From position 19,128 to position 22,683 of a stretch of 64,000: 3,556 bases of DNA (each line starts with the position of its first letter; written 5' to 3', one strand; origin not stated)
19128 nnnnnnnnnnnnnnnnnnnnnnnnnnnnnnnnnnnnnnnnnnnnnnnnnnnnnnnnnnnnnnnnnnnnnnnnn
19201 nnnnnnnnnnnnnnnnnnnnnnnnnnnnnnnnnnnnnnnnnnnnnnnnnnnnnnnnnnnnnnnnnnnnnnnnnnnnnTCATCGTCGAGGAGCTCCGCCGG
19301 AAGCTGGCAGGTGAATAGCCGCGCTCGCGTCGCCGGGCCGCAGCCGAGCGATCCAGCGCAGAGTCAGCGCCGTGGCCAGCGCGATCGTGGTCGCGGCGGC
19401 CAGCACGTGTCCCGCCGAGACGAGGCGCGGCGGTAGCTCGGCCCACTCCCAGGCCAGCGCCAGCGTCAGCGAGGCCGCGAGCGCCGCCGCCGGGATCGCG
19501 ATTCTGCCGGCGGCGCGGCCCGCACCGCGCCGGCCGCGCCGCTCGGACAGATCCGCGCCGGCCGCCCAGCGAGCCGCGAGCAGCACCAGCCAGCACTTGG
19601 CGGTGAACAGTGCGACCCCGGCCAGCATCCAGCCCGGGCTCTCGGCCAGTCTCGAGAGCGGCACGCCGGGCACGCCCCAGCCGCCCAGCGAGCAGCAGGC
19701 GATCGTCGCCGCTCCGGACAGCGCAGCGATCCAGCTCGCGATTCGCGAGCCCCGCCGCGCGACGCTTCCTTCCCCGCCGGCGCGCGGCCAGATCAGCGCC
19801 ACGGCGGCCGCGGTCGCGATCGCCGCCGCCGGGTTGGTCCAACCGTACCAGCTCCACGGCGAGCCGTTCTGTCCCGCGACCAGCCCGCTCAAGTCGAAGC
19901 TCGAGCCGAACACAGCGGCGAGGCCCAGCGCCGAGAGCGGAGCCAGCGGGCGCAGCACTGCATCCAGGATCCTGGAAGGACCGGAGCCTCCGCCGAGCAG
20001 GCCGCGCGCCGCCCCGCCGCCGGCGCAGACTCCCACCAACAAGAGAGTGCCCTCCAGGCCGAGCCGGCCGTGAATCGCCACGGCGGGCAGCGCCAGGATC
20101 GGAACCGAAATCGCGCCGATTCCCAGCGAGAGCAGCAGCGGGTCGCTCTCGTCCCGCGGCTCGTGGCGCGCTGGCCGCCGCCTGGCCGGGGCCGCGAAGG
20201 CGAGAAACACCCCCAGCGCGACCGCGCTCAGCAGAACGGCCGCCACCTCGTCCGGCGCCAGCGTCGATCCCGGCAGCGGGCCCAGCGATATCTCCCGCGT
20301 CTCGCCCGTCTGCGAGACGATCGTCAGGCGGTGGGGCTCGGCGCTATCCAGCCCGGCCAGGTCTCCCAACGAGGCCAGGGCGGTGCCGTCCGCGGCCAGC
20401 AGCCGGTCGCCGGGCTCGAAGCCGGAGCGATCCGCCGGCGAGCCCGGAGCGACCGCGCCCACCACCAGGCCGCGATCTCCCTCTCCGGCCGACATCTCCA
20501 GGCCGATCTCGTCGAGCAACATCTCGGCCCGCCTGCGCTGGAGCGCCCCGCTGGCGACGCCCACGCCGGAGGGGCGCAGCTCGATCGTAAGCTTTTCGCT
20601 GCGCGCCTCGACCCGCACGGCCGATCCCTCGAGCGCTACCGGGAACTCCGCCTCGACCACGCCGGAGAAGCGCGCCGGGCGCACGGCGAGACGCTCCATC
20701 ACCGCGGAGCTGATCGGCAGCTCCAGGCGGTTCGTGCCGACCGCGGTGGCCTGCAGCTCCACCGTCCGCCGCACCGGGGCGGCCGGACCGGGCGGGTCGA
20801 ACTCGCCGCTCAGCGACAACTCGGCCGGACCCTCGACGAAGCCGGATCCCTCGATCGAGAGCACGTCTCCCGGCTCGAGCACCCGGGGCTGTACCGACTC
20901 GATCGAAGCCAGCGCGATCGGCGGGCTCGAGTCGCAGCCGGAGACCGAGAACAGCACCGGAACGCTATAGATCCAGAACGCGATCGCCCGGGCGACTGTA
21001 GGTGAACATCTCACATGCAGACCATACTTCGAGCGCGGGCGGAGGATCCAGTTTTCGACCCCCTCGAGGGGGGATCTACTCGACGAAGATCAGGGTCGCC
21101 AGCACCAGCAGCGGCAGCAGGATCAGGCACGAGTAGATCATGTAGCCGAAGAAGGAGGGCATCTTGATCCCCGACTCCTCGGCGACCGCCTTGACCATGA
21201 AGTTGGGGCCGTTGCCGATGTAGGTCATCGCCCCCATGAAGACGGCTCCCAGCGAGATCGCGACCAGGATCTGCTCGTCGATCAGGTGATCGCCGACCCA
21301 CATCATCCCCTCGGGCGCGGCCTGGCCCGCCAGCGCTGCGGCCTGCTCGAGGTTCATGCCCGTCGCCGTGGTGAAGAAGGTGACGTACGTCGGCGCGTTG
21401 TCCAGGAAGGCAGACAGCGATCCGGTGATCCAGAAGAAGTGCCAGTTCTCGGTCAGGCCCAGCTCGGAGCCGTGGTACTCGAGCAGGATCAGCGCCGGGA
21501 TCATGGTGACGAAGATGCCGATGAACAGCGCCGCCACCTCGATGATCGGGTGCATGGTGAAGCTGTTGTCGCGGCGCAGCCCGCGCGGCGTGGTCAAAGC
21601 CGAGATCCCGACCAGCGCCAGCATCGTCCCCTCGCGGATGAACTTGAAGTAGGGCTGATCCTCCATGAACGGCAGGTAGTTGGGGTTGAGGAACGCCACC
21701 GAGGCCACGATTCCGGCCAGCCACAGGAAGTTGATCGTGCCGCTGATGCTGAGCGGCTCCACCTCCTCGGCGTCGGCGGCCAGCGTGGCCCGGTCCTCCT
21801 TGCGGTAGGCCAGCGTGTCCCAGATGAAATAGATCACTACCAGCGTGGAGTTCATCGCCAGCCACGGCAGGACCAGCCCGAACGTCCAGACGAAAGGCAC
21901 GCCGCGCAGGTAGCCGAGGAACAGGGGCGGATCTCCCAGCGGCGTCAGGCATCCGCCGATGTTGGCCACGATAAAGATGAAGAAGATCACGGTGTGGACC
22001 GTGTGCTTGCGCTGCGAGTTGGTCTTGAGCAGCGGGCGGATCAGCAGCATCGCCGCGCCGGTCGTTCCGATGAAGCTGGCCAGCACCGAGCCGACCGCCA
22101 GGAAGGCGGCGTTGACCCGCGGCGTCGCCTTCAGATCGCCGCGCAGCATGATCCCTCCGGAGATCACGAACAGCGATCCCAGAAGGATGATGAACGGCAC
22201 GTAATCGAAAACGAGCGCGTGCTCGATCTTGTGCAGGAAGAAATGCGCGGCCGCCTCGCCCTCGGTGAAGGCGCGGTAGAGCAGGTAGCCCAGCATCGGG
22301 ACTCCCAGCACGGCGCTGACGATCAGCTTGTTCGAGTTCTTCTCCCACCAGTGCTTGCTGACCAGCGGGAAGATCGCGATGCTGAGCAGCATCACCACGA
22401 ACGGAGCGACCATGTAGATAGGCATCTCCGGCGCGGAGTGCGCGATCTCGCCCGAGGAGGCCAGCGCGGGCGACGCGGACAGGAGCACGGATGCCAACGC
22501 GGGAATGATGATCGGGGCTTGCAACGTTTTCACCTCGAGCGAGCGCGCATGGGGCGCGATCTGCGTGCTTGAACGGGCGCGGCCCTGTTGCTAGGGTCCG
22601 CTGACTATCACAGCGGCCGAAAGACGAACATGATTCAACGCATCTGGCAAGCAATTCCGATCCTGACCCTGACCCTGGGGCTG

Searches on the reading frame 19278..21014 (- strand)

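Call 61: search_protein_families(library=pfam, proteins=[window:19278-21014:-], max_evalue=0.00001)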
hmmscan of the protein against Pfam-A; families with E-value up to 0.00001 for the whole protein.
window:19278-21014:- (578 aa): 3 families
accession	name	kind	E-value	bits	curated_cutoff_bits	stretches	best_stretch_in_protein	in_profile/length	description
PF17820.7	PDZ_6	-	1.5e-09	37.9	27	1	184-231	1-49/54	PDZ domain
PF13180.12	PDZ_2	-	1.3e-06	29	27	1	170-220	3-51/80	PDZ domain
PF00595.29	PDZ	-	5.9e-06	27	23.2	0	169-217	11-61/81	PDZ domain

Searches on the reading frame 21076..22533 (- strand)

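Call 61: search_protein_families(library=pfam, proteins=[window:21076-22533:-], max_evalue=0.00001)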
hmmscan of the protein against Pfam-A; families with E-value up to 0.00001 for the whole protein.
window:21076-22533:- (485 aa): 2 families
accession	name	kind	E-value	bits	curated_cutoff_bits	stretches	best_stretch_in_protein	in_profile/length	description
PF16980.11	CitMHS_2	-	3.4e-162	540.6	25.7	1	36-483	3-447/448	Putative citrate transport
PF03600.22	CitMHS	-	2.4e-09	37.2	31.9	0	143-412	82-331/336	Citrate transporter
